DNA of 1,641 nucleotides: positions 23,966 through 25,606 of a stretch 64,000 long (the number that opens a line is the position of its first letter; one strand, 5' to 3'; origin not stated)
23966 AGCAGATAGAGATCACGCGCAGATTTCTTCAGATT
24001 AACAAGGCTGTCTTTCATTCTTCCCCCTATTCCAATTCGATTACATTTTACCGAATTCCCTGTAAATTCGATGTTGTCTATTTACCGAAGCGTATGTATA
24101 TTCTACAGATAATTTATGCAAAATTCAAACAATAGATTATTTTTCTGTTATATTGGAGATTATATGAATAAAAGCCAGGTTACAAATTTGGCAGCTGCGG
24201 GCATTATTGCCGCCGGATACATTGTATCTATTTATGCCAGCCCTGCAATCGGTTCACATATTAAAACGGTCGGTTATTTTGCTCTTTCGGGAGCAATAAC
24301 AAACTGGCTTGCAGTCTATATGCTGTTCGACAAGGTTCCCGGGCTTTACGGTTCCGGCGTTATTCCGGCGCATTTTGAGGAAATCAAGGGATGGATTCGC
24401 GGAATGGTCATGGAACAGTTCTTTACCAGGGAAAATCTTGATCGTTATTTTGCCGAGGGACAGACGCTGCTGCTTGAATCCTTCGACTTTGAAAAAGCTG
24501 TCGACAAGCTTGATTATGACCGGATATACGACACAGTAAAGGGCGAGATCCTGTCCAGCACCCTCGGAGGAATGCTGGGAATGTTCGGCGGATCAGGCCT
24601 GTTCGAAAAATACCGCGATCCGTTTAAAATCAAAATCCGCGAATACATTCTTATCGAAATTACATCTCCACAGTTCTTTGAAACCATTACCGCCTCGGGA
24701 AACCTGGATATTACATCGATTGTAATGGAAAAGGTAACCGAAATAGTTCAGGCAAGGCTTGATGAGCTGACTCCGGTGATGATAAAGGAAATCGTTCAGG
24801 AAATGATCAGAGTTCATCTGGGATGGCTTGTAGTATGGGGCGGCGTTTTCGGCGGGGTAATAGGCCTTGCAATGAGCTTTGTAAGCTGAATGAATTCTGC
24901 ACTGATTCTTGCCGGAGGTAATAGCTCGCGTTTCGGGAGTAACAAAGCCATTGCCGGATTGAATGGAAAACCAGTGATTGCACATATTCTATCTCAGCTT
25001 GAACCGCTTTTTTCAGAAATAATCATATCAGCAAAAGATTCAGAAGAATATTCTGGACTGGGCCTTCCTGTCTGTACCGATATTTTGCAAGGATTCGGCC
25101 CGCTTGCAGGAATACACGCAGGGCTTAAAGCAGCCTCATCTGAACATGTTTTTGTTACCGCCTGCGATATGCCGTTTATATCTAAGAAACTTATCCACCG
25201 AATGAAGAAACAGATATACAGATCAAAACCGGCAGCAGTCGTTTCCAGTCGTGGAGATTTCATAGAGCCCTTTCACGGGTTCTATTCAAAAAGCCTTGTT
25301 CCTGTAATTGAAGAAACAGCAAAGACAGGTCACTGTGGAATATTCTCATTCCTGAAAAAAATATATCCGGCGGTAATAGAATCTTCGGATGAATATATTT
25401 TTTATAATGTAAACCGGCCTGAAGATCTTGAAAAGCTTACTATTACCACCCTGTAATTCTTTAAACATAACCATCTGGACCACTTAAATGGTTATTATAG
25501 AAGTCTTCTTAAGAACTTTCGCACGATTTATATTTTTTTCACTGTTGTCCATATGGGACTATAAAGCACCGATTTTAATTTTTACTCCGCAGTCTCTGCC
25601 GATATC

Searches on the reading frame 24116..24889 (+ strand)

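Call 47: search_protein_families(library=pfam, max_evalue=0.01, proteins=[window:24116-24889:+])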
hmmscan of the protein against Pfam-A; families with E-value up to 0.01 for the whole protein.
window:24116-24889:+ (257 aa): 1 family
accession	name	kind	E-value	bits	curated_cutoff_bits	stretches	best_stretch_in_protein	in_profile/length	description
PF04286.17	DUF445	-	1.9e-11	44.9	33.8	2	57-110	5-61/368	Protein of unknown function (DUF445)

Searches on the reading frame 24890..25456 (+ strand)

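Call 47: search_protein_families(library=pfam, max_evalue=0.01, proteins=[window:24890-25456:+])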
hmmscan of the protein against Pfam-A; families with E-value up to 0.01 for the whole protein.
window:24890-25456:+ (188 aa): 2 families
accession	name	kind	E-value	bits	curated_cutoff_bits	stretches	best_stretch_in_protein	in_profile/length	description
PF12804.13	NTP_transf_3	-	3e-39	135.2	27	1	4-148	1-147/160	MobA-like NTP transferase domain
PF02348.25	CTP_transf_3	-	3.7e-05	24.1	22.6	1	4-54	2-52/217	Cytidylyltransferase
